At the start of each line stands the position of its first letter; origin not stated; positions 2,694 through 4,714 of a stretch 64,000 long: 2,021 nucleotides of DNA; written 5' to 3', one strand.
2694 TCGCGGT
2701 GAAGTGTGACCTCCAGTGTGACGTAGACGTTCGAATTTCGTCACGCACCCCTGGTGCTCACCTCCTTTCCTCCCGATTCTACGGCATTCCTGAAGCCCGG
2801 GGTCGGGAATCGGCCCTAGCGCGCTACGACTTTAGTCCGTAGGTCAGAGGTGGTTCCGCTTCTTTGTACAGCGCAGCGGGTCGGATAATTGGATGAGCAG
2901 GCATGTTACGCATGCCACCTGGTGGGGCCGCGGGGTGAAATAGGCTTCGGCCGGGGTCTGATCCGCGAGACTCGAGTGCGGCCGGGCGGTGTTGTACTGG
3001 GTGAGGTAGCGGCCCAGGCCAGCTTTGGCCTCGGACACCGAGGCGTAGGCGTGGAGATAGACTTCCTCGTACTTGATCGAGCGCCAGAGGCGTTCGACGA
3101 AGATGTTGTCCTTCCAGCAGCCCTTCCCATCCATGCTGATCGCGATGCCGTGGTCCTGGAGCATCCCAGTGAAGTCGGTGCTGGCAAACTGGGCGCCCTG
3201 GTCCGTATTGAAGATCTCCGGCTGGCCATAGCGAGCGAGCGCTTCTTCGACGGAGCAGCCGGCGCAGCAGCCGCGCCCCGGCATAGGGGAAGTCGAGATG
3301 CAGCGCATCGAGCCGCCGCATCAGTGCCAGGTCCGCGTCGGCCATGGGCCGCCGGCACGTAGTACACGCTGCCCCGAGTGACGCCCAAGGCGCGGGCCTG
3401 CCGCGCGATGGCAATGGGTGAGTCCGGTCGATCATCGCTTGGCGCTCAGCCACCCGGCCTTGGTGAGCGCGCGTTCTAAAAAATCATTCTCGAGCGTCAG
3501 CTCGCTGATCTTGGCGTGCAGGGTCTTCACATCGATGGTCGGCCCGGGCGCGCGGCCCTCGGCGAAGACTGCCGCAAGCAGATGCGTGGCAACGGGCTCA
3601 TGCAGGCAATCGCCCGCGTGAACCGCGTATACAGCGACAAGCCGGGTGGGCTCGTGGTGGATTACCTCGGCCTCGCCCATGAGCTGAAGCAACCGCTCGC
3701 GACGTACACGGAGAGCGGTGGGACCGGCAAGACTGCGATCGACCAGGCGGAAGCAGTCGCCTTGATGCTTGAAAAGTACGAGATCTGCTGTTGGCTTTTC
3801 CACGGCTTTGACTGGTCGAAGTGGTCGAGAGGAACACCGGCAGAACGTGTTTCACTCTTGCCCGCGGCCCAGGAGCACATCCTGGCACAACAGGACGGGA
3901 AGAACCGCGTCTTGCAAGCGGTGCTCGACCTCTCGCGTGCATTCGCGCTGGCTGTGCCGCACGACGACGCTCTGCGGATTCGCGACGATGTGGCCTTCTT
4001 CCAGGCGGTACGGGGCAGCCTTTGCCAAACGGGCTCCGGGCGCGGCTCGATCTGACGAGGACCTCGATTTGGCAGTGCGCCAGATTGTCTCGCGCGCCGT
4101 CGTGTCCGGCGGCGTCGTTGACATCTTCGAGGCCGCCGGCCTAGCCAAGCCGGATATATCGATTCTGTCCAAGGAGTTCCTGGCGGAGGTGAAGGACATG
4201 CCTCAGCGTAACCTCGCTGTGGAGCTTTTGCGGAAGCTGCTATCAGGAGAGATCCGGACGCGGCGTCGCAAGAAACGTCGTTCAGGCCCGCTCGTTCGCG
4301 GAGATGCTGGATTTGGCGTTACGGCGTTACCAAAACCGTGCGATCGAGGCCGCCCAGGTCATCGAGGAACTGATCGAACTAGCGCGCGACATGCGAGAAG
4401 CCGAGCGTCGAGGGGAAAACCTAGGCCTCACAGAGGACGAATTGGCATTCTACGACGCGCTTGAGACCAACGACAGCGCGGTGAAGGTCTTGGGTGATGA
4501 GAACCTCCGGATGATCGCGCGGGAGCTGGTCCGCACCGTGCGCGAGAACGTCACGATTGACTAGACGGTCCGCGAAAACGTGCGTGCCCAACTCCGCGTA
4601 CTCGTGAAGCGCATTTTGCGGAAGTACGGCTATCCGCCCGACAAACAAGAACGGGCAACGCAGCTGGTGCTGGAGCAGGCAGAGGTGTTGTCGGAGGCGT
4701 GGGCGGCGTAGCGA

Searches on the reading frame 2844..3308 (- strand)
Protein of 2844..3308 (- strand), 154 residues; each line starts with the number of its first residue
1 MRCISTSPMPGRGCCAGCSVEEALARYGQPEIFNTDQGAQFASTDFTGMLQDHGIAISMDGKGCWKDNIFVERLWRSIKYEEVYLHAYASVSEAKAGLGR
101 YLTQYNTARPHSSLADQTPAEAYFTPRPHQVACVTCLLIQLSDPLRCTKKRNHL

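Call 80: search_protein_families(library=pfam, proteins=[window:2844-3308:-], max_evalue=0.01)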
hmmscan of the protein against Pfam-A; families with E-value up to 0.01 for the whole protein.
window:2844-3308:- (154 aa): 3 families
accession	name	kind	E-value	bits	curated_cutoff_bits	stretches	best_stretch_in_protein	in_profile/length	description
PF13683.12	rve_3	-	1.6e-14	53.8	26.5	1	53-119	1-67/67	Integrase core domain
PF00665.32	rve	-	2.7e-07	31.2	32.6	1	19-61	54-98/102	Integrase core domain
PF13333.12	rve_2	-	0.0036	17.8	22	1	74-121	3-50/56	Integrase core domain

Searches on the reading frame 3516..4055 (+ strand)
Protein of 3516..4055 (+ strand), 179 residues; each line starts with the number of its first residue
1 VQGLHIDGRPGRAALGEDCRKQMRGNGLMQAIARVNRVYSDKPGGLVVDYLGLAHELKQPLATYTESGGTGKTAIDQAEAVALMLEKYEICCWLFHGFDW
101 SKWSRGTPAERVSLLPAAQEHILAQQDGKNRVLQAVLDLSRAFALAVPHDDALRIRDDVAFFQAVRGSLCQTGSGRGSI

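Call 80: search_protein_families(library=pfam, proteins=[window:3516-4055:+], max_evalue=0.01)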
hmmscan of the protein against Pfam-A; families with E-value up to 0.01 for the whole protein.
window:3516-4055:+ (179 aa): 2 families
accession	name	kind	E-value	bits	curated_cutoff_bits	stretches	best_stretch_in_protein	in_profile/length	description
PF11867.13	T1RH-like_C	-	1.4e-30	107.2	26.8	1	67-172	1-106/329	Type I restriction enzyme HindI endonuclease subunit-like, C-terminal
PF22679.2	T1R_D3-like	-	6.7e-05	23.8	27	1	21-50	126-156/158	Type I restriction enzyme subunit R domain 3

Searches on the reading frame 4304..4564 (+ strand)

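Call 80: search_protein_families(library=pfam, proteins=[window:4304-4564:+], max_evalue=0.01)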
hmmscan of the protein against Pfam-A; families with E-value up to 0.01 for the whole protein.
window:4304-4564:+ (86 aa): 1 family
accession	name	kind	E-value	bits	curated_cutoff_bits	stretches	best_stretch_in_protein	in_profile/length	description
PF11867.13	T1RH-like_C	-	4.2e-34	118.9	26.8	1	1-86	198-283/329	Type I restriction enzyme HindI endonuclease subunit-like, C-terminal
